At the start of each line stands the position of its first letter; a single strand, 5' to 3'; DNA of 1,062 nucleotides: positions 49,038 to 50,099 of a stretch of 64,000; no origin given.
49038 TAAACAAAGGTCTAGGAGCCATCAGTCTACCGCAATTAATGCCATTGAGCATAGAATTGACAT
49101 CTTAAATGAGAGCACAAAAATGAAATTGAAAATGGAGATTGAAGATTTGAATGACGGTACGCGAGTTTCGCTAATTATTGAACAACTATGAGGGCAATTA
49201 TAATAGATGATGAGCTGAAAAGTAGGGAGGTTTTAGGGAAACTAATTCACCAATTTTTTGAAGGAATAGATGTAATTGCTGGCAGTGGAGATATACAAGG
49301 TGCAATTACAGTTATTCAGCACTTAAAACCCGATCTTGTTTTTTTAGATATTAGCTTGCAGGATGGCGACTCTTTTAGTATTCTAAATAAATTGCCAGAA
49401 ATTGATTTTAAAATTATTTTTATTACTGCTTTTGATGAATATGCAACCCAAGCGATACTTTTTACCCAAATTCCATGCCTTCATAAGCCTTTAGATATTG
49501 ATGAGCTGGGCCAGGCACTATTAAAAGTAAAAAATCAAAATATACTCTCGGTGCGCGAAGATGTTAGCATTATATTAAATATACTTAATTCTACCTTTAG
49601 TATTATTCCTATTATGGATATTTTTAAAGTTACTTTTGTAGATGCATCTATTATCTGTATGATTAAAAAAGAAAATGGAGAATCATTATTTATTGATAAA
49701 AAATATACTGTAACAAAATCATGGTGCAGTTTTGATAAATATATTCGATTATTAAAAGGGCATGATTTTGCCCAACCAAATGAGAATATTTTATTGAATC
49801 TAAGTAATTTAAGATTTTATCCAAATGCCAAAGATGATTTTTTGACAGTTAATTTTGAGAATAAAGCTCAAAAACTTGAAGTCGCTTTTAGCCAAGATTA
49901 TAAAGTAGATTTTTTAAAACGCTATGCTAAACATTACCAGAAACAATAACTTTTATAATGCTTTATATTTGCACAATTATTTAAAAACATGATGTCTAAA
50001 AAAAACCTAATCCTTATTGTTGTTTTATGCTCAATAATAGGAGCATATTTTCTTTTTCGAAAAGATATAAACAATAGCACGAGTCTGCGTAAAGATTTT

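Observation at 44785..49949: Four-gene LytS/LytTR cassette: pseudokinase - regulator - sensor kinase - pseudo-regulator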

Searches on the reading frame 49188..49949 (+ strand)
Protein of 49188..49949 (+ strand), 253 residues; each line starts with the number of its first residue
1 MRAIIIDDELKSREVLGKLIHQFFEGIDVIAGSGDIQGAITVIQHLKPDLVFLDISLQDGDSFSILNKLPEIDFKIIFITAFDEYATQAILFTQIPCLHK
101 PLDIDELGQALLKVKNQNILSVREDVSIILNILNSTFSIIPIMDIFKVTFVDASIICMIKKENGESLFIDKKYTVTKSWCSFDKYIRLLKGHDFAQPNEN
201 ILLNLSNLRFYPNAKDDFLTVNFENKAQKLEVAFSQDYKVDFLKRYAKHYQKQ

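Call 3: search_protein_families(library=pfam, proteins=[window:49188-49949:+], max_evalue=1)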
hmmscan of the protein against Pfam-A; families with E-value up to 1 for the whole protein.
window:49188-49949:+ (253 aa): 1 family
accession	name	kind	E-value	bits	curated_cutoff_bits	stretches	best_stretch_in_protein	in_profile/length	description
PF00072.30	Response_reg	-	6.5e-13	49.3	30.2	1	4-111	2-110/111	Response regulator receiver domain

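Call 4: search_protein_families(library=ncbifam, proteins=[window:49188-49949:+], max_evalue=1)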
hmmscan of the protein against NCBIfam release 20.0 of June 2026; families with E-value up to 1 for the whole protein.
window:49188-49949:+ (253 aa): 38 families (the best 25 are shown)
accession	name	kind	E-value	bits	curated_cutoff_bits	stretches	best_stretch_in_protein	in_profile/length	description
NF008677.0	PRK11697.1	equivalog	6.1e-20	71.6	246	1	1-156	2-152/238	two-component system response regulator BtsR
NF010684.1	PRK14084.1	equivalog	5.9e-13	49.1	375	1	1-118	1-119/254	response regulator transcription factor LytR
TIGR02875.1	spore_0_A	equivalog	7.5e-08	31.9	200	1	2-127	4-134/262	sporulation transcription factor Spo0A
NF008469.0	PRK11361.1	equivalog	1.8e-07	30.2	714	1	2-139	6-142/461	acetoacetate metabolism transcriptional regulator AtoC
NF033791.1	ActR_PrrA_rreg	equivalog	4.2e-07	30.1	250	1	4-118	5-120/173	ActR/PrrA/RegA family redox response regulator transcription factor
NF007467.0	PRK10046.1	equivalog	7.6e-07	28.9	264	1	4-118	8-125/226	two-component response regulator DpiA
NF007935.0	PRK10651.1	equivalog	2.2e-06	27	250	1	3-81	9-88/216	two-component system response regulator NarL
NF006623.1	PRK09191.1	subfamily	8.2e-06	25.7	240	1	6-87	143-224/258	PhyR family response regulator anti-anti-sigma factor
NF009971.0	PRK13435.1-2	subfamily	1.5e-05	24.9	151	1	2-127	2-123/141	response regulator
NF045944.1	ResRegRpaBCyano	equivalog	4.7e-05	22.9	330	1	4-87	1-82/229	response regulator transcription factor RpaB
TIGR01818.1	ntrC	equivalog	6.2e-05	22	558.6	1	4-107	2-106/463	nitrogen regulation protein NR(I)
NF040534.1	resp_reg_YycF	equivalog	7.3e-05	22.1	340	1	3-84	3-82/231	response regulator YycF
NF007419.0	PRK09958.1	equivalog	0.0001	21.9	251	1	1-79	1-77/204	acid-sensing system DNA-binding response regulator EvgA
NF009206.0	PRK12555.1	subfamily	0.00018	20.6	342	1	1-84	1-84/340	chemotaxis-specific protein-glutamate methyltransferase CheB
NF001965.0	PRK00742.1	subfamily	0.00022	20.6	293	1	1-69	4-71/357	chemotaxis-specific protein-glutamate methyltransferase CheB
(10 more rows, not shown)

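Call 25: find_related_loci(query=A2, collection=genome_contigs, flank=8000)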
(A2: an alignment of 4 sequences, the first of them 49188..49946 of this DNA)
Query A2 (253 aa) in genome_contigs; peptide patterns used: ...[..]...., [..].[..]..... (x = any residue, [..] = any of these).
600 stretches matched a pattern (row limit reached: there are more); 226 encode a relative of the query (tblastn E <= 1e-3); the best 80 are kept; 80 distinct loci.
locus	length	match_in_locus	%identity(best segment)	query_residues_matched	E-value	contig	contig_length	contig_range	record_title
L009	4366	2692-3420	30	1-246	3e-31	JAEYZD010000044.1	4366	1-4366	MAG: Bacteroidetes bacterium isolate OH_CBlB_76 k127_1045892, whole genome shotgun sequence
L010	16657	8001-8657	34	1-219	3e-30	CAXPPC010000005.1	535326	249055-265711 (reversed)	MAG: Henriciella pelagia isolate 02um_C4D0801_2.44 genome assembly, contig: k127_356654, whole genome shotgun sequence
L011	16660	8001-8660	31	1-221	9e-29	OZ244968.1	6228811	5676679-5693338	MAG: Saprospiraceae bacterium isolate cf9cca1c-83de-42b8-860b-9f0ab0ed03ac genome assembly, chromosome: 1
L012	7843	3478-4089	36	2-205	6e-29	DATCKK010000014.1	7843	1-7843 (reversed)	MAG TPA_asm: Cytophagaceae bacterium isolate SMAG_U7094 k141_241206, whole genome shotgun sequence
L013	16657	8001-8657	35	1-219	5e-28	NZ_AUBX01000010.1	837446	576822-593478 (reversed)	Algoriphagus vanfongensis DSM 17529 G460DRAFT_scaffold00002.2_C, whole genome shotgun sequence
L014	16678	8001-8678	32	1-222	2e-27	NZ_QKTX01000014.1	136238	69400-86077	Algoriphagus aquaeductus strain T4 Ga0180997_114, whole genome shotgun sequence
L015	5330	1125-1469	47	1-115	2e-27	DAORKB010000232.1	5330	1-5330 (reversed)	MAG TPA_asm: Bacteroidia bacterium isolate AMR_MDS_5536 NODE_4630_length_5330_cov_7.151848, whole genome shotgun sequenc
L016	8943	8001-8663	32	1-219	6e-27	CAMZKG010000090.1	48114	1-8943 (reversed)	uncultured Saprospiraceae bacterium isolate RB_MAG_00006 genome assembly, contig: RB_MAG_00006_000000000149, whole genom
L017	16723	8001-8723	31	1-245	7e-27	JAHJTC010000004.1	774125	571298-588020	MAG: Bacteroidetes bacterium isolate OS_PC_MetaG.mb.37 OS_PC_MetaG.mb.37_k141_85729, whole genome shotgun sequence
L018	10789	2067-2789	32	1-246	7e-26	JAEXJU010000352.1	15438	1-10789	MAG: Bacteroidetes bacterium isolate OH_HBlB_20 k127_1088477, whole genome shotgun sequence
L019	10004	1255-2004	31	1-253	4e-26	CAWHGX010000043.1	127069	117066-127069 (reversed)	MAG: uncultured Bacteroidales bacterium isolate MFD00709.bin.2.55 genome assembly, contig: contig_41942, whole genome sh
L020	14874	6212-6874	31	1-219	1e-25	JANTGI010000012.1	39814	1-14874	MAG: Saprospiraceae bacterium isolate bin10059 c_000000000540, whole genome shotgun sequence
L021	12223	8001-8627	33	1-206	1e-25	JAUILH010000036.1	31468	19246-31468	MAG: Bacteroidia bacterium isolate Co_bin.40 NODE_8665_length_31468_cov_1.130564, whole genome shotgun sequence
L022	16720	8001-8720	30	1-241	2e-27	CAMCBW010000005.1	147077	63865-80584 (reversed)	MAG: Tangfeifania diversioriginum isolate MiH-14oct19-11 genome assembly, contig: MiH-14oct19-C61, whole genome shotgun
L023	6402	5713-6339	33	1-209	8e-25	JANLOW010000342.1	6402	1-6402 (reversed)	MAG: Bacteroidota bacterium isolate OTE_38_metabat_521 OTE_38_k141_970807, whole genome shotgun sequence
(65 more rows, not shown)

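Call 28: find_homologous_proteins(query=window:49188-49949:+, max_evalue=1e-10)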
Query window:49188-49949:+ (253 aa): 503 proteins with E <= 1e-10 among 1415 candidates; the best 120 are listed.
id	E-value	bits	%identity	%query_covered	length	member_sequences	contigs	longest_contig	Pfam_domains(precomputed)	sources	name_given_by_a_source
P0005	1.4e-160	550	100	100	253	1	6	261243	PF00072.31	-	-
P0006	6.7e-93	329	60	100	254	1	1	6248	PF00072.31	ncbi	-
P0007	6.2e-86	306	60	98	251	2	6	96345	PF00072.31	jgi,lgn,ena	-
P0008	4.6e-83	297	58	98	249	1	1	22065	PF00072.31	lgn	-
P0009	7.9e-82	292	57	100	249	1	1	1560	PF04397.22,PF00072.31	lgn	-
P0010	2.6e-79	284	57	99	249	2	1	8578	PF04397.22,PF00072.31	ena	-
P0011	3.4e-79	284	55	100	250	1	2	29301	PF04397.22,PF00072.31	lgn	-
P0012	1.2e-78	282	54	100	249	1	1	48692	PF00072.31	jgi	-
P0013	3.6e-78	280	55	99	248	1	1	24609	PF04397.22,PF00072.31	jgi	jgi:two-component system LytT family response regulator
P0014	3.8e-78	280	56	98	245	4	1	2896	PF00072.31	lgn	-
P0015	1.3e-77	279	53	100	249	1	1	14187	PF00072.31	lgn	-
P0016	7.6e-74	266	54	97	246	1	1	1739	PF00072.31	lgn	-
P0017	1.4e-58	216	55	78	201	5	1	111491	PF04397.22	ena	-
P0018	5.0e-47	179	51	72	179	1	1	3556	PF04397.22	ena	-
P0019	2.3e-40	157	41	83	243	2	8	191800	PF04397.22,PF00072.31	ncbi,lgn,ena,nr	ncbi:MAG: response regulator transcription factor [Flavobacteriales bacterium]|nr:response regulator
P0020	4.1e-37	146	40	85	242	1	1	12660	PF04397.22,PF00072.31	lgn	-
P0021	2.9e-36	143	39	84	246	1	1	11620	PF04397.22,PF00072.31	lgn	-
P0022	3.0e-36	143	40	81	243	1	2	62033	PF04397.22,PF00072.31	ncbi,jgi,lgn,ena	-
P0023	6.2e-36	142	40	81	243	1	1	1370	PF04397.22,PF00072.31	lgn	-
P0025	6.7e-36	142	38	89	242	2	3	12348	PF04397.22,PF00072.31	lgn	-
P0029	2.7e-35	140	38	84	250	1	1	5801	PF04397.22,PF00072.31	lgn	-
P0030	5.4e-35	139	45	74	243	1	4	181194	PF04397.22,PF00072.31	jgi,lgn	jgi:two-component system LytT family response regulator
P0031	6.1e-35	139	39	82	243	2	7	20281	PF04397.22,PF00072.31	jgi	jgi:two-component system LytT family response regulator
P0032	2.1e-34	137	40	82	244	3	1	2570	PF04397.22,PF00072.31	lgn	-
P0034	3.9e-34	136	38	81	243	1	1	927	PF04397.22,PF00072.31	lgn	-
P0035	5.6e-34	136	39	81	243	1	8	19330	PF04397.22,PF00072.31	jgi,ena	jgi:two-component system, LytTR family, response regulator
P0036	1.1e-33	135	38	82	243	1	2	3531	PF04397.22,PF00072.31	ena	-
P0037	4.1e-33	133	39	84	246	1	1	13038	PF04397.22,PF00072.31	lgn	-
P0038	4.8e-33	133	36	90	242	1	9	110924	PF04397.22,PF00072.31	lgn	-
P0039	6.3e-33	132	43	69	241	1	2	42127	PF04397.22,PF00072.31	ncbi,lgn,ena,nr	ncbi:MAG: response regulator transcription factor [Bacteroidia bacterium]|nr:response regulator tran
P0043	1.1e-31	128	39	82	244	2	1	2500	PF04397.22,PF00072.31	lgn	-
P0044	1.6e-31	128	38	81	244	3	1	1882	PF04397.22,PF00072.31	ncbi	-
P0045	6.6e-31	126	37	83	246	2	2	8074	PF04397.22,PF00072.31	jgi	jgi:two-component system LytT family response regulator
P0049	5.4e-30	123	48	56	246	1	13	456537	PF04397.22,PF00072.31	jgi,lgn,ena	-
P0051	2.4e-29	121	36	87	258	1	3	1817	PF04397.22,PF00072.31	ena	-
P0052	4.1e-29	120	30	97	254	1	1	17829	PF04397.22,PF00072.31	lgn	-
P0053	1.7e-28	118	32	87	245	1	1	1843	PF04397.22,PF00072.31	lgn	-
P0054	1.1e-27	115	33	85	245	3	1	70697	PF04397.22,PF00072.31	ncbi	ncbi:MAG: LytTR family DNA-binding domain-containing protein [Saprospiraceae bacterium]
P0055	2.0e-27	114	33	98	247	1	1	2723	PF04397.22,PF00072.31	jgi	jgi:two-component system, LytTR family, response regulator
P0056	2.2e-27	114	31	98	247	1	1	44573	PF04397.22,PF00072.31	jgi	jgi:two-component system, LytTR family, response regulator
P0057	2.5e-27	114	37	83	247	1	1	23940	PF04397.22,PF00072.31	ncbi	-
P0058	7.4e-27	113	32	98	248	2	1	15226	PF04397.22,PF00072.31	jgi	jgi:two-component system, LytTR family, response regulator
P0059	1.5e-26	112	37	83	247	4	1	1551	PF04397.22,PF00072.31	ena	-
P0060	2.5e-26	111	32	97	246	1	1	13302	PF04397.22,PF00072.31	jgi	jgi:two-component system, LytTR family, response regulator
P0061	5.2e-26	110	33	98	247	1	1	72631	PF04397.22,PF00072.31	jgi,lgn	jgi:two-component system, LytTR family, response regulator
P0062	6.4e-26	109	33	98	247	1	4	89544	PF04397.22,PF00072.31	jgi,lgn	jgi:two-component system, LytTR family, response regulator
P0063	8.2e-26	109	32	98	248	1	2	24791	PF04397.22,PF00072.31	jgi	jgi:two-component system, LytTR family, response regulator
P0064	1.8e-25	108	31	96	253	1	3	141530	PF04397.22,PF00072.31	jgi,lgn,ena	-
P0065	2.3e-25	108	31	97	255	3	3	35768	PF04397.22,PF00072.31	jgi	jgi:two-component system LytT family response regulator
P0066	3.5e-25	107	30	98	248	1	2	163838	PF04397.22,PF00072.31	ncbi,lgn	-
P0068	8.3e-25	106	31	96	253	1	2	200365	PF04397.22,PF00072.31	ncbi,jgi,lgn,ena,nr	ncbi:MAG TPA: LytTR family transcriptional regulator DNA-binding domain-containing protein [Hanamia 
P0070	1.2e-24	105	35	87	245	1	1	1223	PF04397.22,PF00072.31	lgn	-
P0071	1.4e-24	105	32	96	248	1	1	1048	PF04397.22,PF00072.31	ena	-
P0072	2.3e-24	104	30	97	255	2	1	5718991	PF04397.22,PF00072.31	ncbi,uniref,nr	ncbi:LytR/AlgR family response regulator transcription factor [Labilibaculum antarcticum]|uniref:DNA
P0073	2.6e-24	104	35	87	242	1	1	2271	PF04397.22,PF00072.31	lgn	-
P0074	3.7e-24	104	41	62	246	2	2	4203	PF04397.22,PF00072.31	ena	-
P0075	3.8e-24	104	38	72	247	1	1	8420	PF04397.22,PF00072.31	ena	-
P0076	3.9e-24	104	33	97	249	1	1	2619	PF04397.22,PF00072.31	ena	-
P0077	4.3e-24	103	43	53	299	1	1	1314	PF04397.22,PF00072.31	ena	-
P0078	5.6e-24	103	29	97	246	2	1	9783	PF04397.22,PF00072.31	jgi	jgi:two-component system, LytTR family, response regulator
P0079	5.6e-24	103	44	46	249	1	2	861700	PF04397.22,PF00072.31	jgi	jgi:two-component system, LytTR family, response regulator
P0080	7.7e-24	103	33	83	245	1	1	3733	PF04397.22,PF00072.31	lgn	-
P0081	7.8e-24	103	31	87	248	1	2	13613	PF04397.22,PF00072.31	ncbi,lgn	-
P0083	1.3e-23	102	31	87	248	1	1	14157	PF04397.22,PF00072.31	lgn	-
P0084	1.4e-23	102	46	48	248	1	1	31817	PF04397.22,PF00072.31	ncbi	ncbi:MAG: LytR/AlgR family response regulator transcription factor [Bacteroidia bacterium]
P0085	1.5e-23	102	34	83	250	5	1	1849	PF04397.22,PF00072.31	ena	-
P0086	1.8e-23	101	30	98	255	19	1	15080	PF04397.22,PF00072.31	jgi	-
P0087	1.8e-23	101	33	83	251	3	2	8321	PF04397.22,PF00072.31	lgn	-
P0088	2.0e-23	101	31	97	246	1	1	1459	PF04397.22,PF00072.31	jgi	jgi:two-component system, LytTR family, response regulator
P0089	2.1e-23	101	30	97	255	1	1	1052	PF04397.22,PF00072.31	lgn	-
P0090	2.7e-23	101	34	85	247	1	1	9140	PF04397.22,PF00072.31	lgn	-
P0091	3.4e-23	101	30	96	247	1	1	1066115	PF04397.22,PF00072.31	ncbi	-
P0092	3.9e-23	100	29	97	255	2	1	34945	PF04397.22,PF00072.31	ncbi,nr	ncbi:LytR/AlgR family response regulator transcription factor [Labilibaculum filiforme]|nr:LytTR fam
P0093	4.1e-23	100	32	87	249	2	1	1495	PF04397.22,PF00072.31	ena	-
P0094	4.6e-23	100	30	98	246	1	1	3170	PF04397.22,PF00072.31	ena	-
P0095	4.7e-23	100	31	98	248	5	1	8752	PF04397.22,PF00072.31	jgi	jgi:two-component system, LytTR family, response regulator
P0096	4.8e-23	100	33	81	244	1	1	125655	PF04397.22,PF00072.31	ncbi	-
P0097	6.8e-23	100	29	97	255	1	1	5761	PF04397.22,PF00072.31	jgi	jgi:two-component system LytT family response regulator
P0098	7.2e-23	99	33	83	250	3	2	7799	PF04397.22,PF00072.31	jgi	-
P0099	1.1e-22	99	43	45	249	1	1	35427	PF04397.22,PF00072.31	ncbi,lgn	-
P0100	1.3e-22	99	32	96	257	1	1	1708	PF04397.22,PF00072.31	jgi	jgi:two-component system LytT family response regulator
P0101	1.4e-22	98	29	97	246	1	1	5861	PF04397.22,PF00072.31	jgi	jgi:two-component system, LytTR family, response regulator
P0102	1.5e-22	98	37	83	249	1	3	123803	PF04397.22,PF00072.31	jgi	jgi:two-component system LytT family response regulator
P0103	1.9e-22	98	37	72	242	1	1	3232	PF04397.22,PF00072.31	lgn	-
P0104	2.0e-22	98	30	97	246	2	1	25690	PF04397.22,PF00072.31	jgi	jgi:two-component system, LytTR family, response regulator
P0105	2.2e-22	98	44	46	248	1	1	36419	PF04397.22,PF00072.31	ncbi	-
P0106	2.7e-22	98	30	95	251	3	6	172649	PF04397.22,PF00072.31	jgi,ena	-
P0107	2.8e-22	98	29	97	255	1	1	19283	PF04397.22,PF00072.31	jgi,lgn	jgi:two-component system LytT family response regulator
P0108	2.9e-22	97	47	45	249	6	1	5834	PF04397.22,PF00072.31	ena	-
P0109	3.4e-22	97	38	62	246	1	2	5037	PF04397.22,PF00072.31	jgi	jgi:two-component system LytT family response regulator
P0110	3.4e-22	97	33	98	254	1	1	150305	PF04397.22,PF00072.31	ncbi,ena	-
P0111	3.9e-22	97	31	98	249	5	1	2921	PF04397.22,PF00072.31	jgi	-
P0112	4.0e-22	97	29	98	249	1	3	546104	PF04397.22,PF00072.31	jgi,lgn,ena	-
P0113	4.0e-22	97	44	45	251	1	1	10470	PF04397.22,PF00072.31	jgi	-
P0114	4.3e-22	97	42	47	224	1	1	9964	PF04397.22,PF00072.31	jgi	jgi:two-component system, LytTR family, response regulator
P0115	4.4e-22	97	32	97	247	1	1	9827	PF04397.22,PF00072.31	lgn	-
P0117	4.6e-22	97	32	88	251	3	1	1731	PF04397.22,PF00072.31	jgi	jgi:two-component system LytT family response regulator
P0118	4.7e-22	97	30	81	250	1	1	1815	PF04397.22,PF00072.31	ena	-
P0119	5.0e-22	97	38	72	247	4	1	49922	PF04397.22,PF00072.31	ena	-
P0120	5.7e-22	97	30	88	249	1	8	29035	PF04397.22,PF00072.31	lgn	-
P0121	5.8e-22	96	31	98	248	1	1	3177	PF04397.22,PF00072.31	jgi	jgi:two-component system, LytTR family, response regulator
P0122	6.6e-22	96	36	57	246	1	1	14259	PF04397.22,PF00072.31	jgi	jgi:two-component system LytT family response regulator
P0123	7.0e-22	96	30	98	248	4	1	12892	PF04397.22,PF00072.31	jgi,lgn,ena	-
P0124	7.2e-22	96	32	96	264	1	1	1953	PF04397.22,PF00072.31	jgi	jgi:two-component system LytT family response regulator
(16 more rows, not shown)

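Call 29: find_encoding_contigs(protein=P0012, flank=8000, max_places=2)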
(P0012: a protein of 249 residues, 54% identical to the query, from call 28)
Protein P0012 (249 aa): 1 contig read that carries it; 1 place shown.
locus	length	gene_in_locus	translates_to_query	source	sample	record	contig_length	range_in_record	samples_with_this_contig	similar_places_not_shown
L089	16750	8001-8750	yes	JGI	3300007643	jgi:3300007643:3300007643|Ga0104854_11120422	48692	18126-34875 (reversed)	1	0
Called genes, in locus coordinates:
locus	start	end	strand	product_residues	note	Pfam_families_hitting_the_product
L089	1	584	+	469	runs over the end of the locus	PF00595:PDZ, PF13180:PDZ_2, PF17820:PDZ_6, PF03572:Peptidase_S41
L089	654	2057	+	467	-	PF00753:Lactamase_B, PF00581:Rhodanese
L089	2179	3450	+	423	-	PF01595:CNNM, PF00571:CBS (faint), PF03471:CorC_HlyC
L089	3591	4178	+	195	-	PF06580:His_kinase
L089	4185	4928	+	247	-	PF00072:Response_reg, PF04397:LytTR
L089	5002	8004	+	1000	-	PF07494:Reg_prop (faint), PF07495:Y_Y_Y, PF06580:His_kinase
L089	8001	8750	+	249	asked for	PF00072:Response_reg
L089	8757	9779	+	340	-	PF14238:DUF4340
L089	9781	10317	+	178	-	-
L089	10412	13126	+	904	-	PF16078:2-oxogl_dehyd_N, PF00676:E1_dh, PF02779:Transket_pyr, PF16870:OxoGdeHyase_C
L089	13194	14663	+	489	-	PF13231:PMT_2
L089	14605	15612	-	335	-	PF13480:Acetyltransf_6, PF02388:FemAB (weak)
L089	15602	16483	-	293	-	PF00551:Formyl_trans_N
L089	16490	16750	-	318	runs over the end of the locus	PF01073:3Beta_HSD, PF01370:Epimerase, PF02719:Polysacc_synt_2, PF04321:RmlD_sub_bind, PF07993:NAD_binding_4, PF13460:NAD_binding_10, PF16363:GDP_Man_Dehyd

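Call 30: find_encoding_contigs(protein=P0013, flank=8000, max_places=2)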
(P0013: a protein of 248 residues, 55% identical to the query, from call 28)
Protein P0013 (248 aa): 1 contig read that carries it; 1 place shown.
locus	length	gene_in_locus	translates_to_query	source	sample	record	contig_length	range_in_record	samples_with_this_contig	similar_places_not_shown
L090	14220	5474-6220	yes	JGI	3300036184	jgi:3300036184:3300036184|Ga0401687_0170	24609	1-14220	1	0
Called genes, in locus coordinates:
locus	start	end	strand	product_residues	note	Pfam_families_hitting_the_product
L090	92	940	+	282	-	PF03572:Peptidase_S41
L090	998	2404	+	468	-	PF00753:Lactamase_B, PF00581:Rhodanese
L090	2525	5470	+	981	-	PF07494:Reg_prop (faint), PF07495:Y_Y_Y, PF06580:His_kinase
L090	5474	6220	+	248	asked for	PF00072:Response_reg, PF04397:LytTR (weak)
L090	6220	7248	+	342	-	PF14238:DUF4340 (faint)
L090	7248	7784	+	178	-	-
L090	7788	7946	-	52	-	-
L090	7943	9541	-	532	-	PF00209:SNF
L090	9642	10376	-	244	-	PF18962:Por_Secre_tail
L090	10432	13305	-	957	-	PF00176:SNF2-rel_dom, PF04851:ResIII, PF00270:DEAD (weak), PF00271:Helicase_C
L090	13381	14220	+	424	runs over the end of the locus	PF09587:PGA_cap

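Call 31: find_encoding_contigs(protein=P0011, flank=8000, max_places=2)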
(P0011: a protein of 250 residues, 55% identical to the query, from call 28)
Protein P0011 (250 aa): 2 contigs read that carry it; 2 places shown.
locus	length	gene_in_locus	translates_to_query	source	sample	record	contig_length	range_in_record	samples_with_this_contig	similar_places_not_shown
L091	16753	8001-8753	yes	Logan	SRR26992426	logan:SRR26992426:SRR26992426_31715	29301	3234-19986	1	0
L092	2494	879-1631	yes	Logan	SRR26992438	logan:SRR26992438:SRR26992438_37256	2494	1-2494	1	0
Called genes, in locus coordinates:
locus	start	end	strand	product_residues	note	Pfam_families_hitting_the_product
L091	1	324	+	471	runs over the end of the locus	PF00595:PDZ, PF13180:PDZ_2 (weak), PF17820:PDZ_6, PF03572:Peptidase_S41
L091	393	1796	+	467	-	PF00753:Lactamase_B, PF00581:Rhodanese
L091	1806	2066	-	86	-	-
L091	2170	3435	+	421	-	PF01595:CNNM, PF00571:CBS (faint), PF03471:CorC_HlyC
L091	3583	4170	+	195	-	PF06580:His_kinase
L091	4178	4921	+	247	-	PF00072:Response_reg, PF04397:LytTR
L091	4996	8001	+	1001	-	PF07494:Reg_prop (faint), PF07495:Y_Y_Y, PF06580:His_kinase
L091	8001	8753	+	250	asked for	PF00072:Response_reg, PF04397:LytTR (weak)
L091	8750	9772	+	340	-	PF14238:DUF4340 (weak)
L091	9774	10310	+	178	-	-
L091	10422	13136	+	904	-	PF16078:2-oxogl_dehyd_N, PF00676:E1_dh, PF02779:Transket_pyr, PF16870:OxoGdeHyase_C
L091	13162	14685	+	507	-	PF02366:PMT (weak), PF13231:PMT_2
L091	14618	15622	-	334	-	PF13480:Acetyltransf_6, PF02388:FemAB (weak)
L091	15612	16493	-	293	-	PF00551:Formyl_trans_N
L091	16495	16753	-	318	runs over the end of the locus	PF01073:3Beta_HSD, PF01370:Epimerase, PF02719:Polysacc_synt_2, PF04321:RmlD_sub_bind, PF07993:NAD_binding_4, PF13460:NAD_binding_10, PF16363:GDP_Man_Dehyd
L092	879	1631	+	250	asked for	PF00072:Response_reg, PF04397:LytTR (weak)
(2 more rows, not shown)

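Call 32: find_encoding_contigs(protein=P0008, flank=8000, max_places=2)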
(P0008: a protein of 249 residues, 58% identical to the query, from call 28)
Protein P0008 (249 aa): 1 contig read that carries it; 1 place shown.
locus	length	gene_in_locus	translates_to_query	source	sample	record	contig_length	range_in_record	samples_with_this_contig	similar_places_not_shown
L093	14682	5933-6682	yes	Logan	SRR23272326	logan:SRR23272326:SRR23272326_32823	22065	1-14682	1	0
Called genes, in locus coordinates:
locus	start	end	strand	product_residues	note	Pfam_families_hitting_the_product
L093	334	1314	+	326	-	PF01244:Peptidase_M19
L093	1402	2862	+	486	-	PF00753:Lactamase_B, PF00581:Rhodanese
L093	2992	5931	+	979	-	PF07494:Reg_prop (faint), PF07495:Y_Y_Y, PF06580:His_kinase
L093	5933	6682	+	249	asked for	PF00072:Response_reg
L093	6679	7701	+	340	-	PF14238:DUF4340 (weak)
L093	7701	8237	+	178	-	-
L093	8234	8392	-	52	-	-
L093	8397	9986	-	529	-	PF00209:SNF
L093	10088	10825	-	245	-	PF18962:Por_Secre_tail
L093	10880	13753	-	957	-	PF00176:SNF2-rel_dom, PF00270:DEAD (weak), PF04851:ResIII, PF00271:Helicase_C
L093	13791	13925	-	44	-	-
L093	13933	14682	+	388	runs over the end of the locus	PF09587:PGA_cap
